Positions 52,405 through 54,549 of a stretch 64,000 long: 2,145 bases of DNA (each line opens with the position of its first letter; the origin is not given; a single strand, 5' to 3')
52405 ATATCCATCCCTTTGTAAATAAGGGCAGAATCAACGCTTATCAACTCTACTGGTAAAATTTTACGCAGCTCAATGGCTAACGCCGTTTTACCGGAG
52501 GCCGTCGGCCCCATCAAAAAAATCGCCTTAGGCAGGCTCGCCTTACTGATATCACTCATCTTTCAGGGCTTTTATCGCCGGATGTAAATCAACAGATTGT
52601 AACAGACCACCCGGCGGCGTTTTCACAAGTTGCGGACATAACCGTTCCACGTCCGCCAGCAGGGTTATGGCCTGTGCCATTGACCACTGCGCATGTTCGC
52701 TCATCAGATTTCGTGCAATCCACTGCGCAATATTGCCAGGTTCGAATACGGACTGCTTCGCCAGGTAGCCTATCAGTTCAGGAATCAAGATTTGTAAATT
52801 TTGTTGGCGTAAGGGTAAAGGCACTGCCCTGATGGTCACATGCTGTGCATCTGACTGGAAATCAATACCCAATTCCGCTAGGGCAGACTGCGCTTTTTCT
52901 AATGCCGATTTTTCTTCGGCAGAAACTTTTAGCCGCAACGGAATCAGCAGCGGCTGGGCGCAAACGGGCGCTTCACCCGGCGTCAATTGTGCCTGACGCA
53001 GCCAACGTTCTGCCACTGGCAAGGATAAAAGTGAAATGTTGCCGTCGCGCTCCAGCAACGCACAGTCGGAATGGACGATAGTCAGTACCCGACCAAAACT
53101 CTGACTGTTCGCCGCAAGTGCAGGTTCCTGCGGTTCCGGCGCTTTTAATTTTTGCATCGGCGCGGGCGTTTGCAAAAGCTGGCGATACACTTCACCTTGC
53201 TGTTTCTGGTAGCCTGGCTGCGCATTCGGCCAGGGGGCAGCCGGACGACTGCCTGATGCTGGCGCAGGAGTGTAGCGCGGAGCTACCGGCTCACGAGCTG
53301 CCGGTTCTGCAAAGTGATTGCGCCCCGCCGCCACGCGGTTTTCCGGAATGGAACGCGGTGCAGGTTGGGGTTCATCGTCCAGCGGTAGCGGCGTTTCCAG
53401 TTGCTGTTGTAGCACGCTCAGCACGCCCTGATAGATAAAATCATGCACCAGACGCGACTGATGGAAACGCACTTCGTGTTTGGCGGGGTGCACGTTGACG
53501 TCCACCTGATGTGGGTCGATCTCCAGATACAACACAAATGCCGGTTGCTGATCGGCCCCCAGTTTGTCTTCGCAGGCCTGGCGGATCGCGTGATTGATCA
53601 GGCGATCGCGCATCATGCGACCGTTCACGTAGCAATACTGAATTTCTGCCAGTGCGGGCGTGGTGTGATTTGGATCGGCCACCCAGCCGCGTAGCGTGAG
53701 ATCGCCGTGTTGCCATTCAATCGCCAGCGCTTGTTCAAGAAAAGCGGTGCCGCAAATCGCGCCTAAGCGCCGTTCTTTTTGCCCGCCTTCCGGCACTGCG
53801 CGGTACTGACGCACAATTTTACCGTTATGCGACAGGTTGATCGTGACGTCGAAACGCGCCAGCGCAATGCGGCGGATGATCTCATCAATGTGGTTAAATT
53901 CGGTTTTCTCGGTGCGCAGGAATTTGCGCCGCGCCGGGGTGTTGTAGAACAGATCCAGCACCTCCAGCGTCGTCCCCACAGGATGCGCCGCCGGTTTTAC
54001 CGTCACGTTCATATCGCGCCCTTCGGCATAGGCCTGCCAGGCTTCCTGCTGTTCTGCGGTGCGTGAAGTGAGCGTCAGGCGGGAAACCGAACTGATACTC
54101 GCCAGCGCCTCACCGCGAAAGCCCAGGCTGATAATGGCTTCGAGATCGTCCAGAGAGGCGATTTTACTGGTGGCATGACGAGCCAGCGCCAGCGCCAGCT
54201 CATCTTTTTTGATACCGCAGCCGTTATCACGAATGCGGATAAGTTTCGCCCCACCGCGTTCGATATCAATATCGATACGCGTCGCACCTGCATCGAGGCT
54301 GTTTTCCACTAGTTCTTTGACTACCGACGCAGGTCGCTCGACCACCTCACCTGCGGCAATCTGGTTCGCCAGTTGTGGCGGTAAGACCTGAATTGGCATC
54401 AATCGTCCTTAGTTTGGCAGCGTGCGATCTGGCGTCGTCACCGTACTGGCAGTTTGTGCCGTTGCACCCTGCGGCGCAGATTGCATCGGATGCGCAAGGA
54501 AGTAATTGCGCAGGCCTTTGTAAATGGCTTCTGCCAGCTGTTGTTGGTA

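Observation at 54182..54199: Hexanucleotide triple repeat (GCTGGC)x3 inside mutL, a potential slippage hotspot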

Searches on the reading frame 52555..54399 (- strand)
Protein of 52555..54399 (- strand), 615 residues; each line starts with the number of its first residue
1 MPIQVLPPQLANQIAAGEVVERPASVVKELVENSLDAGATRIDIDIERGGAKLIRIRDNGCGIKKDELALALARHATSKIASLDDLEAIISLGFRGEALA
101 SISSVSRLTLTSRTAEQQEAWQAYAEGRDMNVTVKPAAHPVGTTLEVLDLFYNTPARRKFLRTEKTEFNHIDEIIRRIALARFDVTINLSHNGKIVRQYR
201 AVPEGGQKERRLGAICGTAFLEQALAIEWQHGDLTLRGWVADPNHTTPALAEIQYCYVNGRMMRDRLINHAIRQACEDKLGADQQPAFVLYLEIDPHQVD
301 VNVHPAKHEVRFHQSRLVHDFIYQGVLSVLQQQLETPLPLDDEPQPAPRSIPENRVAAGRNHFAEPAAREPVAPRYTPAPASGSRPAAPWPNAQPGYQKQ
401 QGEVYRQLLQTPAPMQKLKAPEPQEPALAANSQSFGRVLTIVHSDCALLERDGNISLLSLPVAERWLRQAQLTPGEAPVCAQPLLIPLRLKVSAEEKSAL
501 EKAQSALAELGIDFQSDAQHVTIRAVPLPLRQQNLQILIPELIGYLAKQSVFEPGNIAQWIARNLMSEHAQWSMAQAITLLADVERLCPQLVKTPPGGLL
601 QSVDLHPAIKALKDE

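Call 5: search_protein_families(proteins=[window:52555-54399:-], library=ncbifam)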
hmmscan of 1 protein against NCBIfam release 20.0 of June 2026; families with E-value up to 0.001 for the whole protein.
window:52555-54399:- (615 aa): 11 families
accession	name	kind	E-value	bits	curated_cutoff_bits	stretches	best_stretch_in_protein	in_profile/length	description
NF000948.0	PRK00095.1-1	equivalog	0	1018.7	701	1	1-613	1-624/625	DNA mismatch repair endonuclease MutL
TIGR00585.2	mutl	equivalog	1e-181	605.6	180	1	3-547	1-554/555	DNA mismatch repair endonuclease MutL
NF000949.0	PRK00095.1-2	equivalog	3.3e-168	561.6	750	1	2-547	6-559/634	DNA mismatch repair endonuclease MutL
NF000953.0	PRK00095.2-4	equivalog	2.6e-123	413.1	693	1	1-549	1-539/611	DNA mismatch repair endonuclease MutL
NF000952.0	PRK00095.2-2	subfamily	1.2e-106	357.7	840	1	1-546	1-548/623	DNA mismatch repair endonuclease MutL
NF000950.0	PRK00095.1-3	equivalog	7.5e-101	338.5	756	1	3-337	4-332/641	DNA mismatch repair endonuclease MutL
NF000954.0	PRK00095.2-5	equivalog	1.3e-70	238.5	937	1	2-333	6-331/588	DNA mismatch repair endonuclease MutL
NF000951.0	PRK00095.2-1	equivalog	1.8e-67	228.3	391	1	2-333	4-335/559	DNA mismatch repair endonuclease MutL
NF050001.1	restrict_BbrUII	equivalog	8.7e-07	27.8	550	1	24-68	22-64/659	BbrUII/HgiDII family restriction enzyme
NF041932.1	MzaB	equivalog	1.7e-05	23.4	850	1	24-119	13-107/480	MZA anti-phage system associated ATPase MzaB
NF003218.0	PRK04184.1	equivalog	8.9e-05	21.2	274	1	26-74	40-97/539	DNA topoisomerase VI subunit B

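Call 46: profile_search(protein=window:52555-54399:-)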
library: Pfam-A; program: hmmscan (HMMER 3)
A. the first sequence (615 residues): domains with independent E <= 10: 4; with E <= 0.001: 4
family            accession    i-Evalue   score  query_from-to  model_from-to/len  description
DNA_mis_repair    PF01119.25    1.4e-36   125.2     214-330         3-118/119  DNA mismatch repair protein, C-terminal domain
MutL_C            PF08676.16    1.1e-25    90.4     440-564         2-133/142  MutL C terminal dimerisation domain
HATPase_c_3       PF13589.12    1.4e-13    51.5      24-120         4-100/137  Histidine kinase-, DNA gyrase B-, and HSP90-like ATPase
HATPase_c         PF02518.31    9.3e-08    32.9      21-77          4-63/111  Histidine kinase-, DNA gyrase B-, and HSP90-like ATPase
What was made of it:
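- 54040..54330 (-): GHKL ATPase fold (Pfam HATPase_c_3, residues 24-120), which contains the repeat. Call 46.
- On GHKL ATPase domain: Pfam HATPase_c_3 covers residues 24-120, E = 1.4e-13 (call 46).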

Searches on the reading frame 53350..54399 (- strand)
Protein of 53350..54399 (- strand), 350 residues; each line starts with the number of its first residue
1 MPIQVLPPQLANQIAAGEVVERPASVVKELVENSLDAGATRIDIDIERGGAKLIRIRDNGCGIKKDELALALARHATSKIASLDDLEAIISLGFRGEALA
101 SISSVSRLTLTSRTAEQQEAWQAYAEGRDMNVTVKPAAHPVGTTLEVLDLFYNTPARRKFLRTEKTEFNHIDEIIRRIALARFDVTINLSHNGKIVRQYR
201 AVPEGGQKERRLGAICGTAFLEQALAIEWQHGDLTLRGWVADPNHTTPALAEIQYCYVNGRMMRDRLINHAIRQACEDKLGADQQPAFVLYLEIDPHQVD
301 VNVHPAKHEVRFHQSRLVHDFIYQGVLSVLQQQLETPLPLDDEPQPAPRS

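Call 30: search_solved_structures(query=window:53350-54399:-, max_evalue=1e-30, show_alignments=1)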
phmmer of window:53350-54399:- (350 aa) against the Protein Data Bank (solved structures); distinct sequences matched with E-value up to 1e-30: 16.
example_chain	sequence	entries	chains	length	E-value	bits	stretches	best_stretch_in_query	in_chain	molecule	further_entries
1bkn_A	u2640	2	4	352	1.1e-234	780.6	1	1-349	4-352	MUTL | DNA mismatch repair protein MutL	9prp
1b62_A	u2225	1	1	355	1.2e-234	780.6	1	1-349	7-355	PROTEIN (MUTL)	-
7p8v_A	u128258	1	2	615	1.3e-234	780.4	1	1-350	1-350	DNA mismatch repair protein MutL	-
5akb_C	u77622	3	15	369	2e-227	756.8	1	1-349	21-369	DNA MISMATCH REPAIR PROTEIN MUTL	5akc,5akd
1b63_A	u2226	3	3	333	1.6e-221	737.5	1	1-331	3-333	MUTL | DNA mismatch repair protein mutL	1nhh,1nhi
1nhj_A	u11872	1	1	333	7.4e-221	735.2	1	1-331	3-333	DNA mismatch repair protein mutL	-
7aib_C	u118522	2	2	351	2.7e-214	713.7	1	1-331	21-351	DNA mismatch repair protein MutL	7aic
9n2k_A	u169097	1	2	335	9e-67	228.8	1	6-334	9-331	DNA mismatch repair protein MutL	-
4p7a_A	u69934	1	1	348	1.2e-60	208.7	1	6-326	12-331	DNA mismatch repair protein Mlh1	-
5x9y_C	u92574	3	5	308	6.4e-50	173.4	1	12-317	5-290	DNA mismatch repair protein MutL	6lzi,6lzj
6lzk_A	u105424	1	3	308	9.8e-50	172.8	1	12-317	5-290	DNA mismatch repair protein MutL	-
6mfq_A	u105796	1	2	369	6.3e-33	117.5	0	9-221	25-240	Mismatch repair endonuclease PMS2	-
1h7s_A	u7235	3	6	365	6.4e-33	117.5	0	9-221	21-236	PMS1 PROTEIN HOMOLOG 2 | MISMATCH REPAIR ENDONUCLEASE PMS2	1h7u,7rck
9s89_A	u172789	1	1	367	6.6e-33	117.5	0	9-221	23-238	Mismatch repair endonuclease PMS2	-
1ea6_A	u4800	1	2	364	6.7e-33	117.4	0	9-221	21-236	PMS1 PROTEIN HOMOLOG 2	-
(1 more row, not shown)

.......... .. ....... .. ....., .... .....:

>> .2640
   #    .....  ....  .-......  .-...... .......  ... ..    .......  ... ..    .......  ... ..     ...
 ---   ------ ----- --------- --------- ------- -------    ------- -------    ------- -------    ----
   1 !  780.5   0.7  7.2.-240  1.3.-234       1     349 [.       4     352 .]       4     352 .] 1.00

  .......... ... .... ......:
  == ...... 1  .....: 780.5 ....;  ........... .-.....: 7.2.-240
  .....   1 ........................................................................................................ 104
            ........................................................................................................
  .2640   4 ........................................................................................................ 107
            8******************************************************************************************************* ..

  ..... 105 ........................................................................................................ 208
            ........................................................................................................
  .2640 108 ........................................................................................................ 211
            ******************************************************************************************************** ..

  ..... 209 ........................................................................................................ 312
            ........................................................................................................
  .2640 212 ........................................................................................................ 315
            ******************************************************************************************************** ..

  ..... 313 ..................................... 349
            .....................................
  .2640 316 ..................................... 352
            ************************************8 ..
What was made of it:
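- Gene identity and integrity: calls 5, 30, 46.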

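Call 50: predict_structure(protein=window:53395-54399:-)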
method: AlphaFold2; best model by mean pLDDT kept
length: 335 residues; sequences in the alignment: 1
mean_pLDDT: 32.2   pTM: 0.20
mean pLDDT of the five models: 32.2, 32.2, 30.3, 28.3, 27.9
residues with pLDDT >= 90: 0; 70-90: 0; 50-70: 0; < 50: 335
segments of 3 or more residues with pLDDT < 50: 1-335
pLDDT, mean of each block of 10 residues (from residue 1): 34 37 37 34 31 33 40 39 36 32 26 36 34 25 26 28 29 35 35 37 30 27 27 33 33 31 34 42 36 29 24 26 27 29
secondary structure, 60 per line:
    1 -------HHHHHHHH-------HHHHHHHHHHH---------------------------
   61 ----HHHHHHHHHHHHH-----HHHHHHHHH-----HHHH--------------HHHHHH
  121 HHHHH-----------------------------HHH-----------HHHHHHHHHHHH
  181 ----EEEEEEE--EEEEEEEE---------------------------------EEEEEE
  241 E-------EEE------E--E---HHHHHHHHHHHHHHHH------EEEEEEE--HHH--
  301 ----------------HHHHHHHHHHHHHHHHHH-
elements in order: H8-15 H23-33 H65-77 H83-91 H97-100 H115-125 H169-180 E185-191 E194-201 E235-241 E249-251 H265-280 E287-293 H317-334
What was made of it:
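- Tried and rejected: Single-sequence AlphaFold model: pLDDT 32, unusable, discarded (call 50).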

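Call 61: predict_structure(alignment_id=A3)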
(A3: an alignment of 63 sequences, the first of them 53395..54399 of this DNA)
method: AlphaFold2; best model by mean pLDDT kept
length: 335 residues; sequences in the alignment: 63
mean_pLDDT: 85.0   pTM: 0.84
mean pLDDT of the five models: 85.0, 83.2, 83.0, 82.7, 81.6
residues with pLDDT >= 90: 200; 70-90: 79; 50-70: 23; < 50: 33
segments of 3 or more residues with pLDDT < 50: 1-4, 12-17, 76-94
pLDDT, mean of each block of 10 residues (from residue 1): 45 53 90 91 98 97 85 55 40 54 89 95 82 91 96 85 95 96 97 98 91 96 96 96 90 93 89 93 92 89 61 93 96 81
secondary structure, 60 per line:
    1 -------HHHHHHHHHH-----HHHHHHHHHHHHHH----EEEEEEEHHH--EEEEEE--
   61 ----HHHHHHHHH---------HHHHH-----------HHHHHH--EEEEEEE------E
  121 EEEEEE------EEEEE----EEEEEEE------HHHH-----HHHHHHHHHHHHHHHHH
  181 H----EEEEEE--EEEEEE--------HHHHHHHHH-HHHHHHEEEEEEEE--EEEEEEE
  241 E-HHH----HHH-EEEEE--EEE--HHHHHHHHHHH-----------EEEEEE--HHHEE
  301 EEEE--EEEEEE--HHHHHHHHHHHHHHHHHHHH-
elements in order: H8-17 H23-36 E41-47 E53-58 H65-73 H83-87 H99-104 E107-113 E120-126 E133-137 E142-148 H155-158 H164-181 E186-191 E194-199 H208-216 H218-223 E224-231 E234-241 E254-258 E261-263 H266-276 E288-293 E299-304 E307-312 H315-334
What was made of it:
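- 54118..54174 (-): Residues 76-94: a low-confidence, flexible segment immediately after the LALALA helix. I read it as the ATP lid. AlphaFold2 model built with a 63-sequence alignment: mean pLDDT 85, helix 65-73, pLDDT below 50 for residues 76-94 (call 61).
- Structural position: AF2 model with pLDDT 85, helix 65-73, then a disordered 76-94 segment (call 61).
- Tried and rejected: It was replaced by an alignment-based model (call 61).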
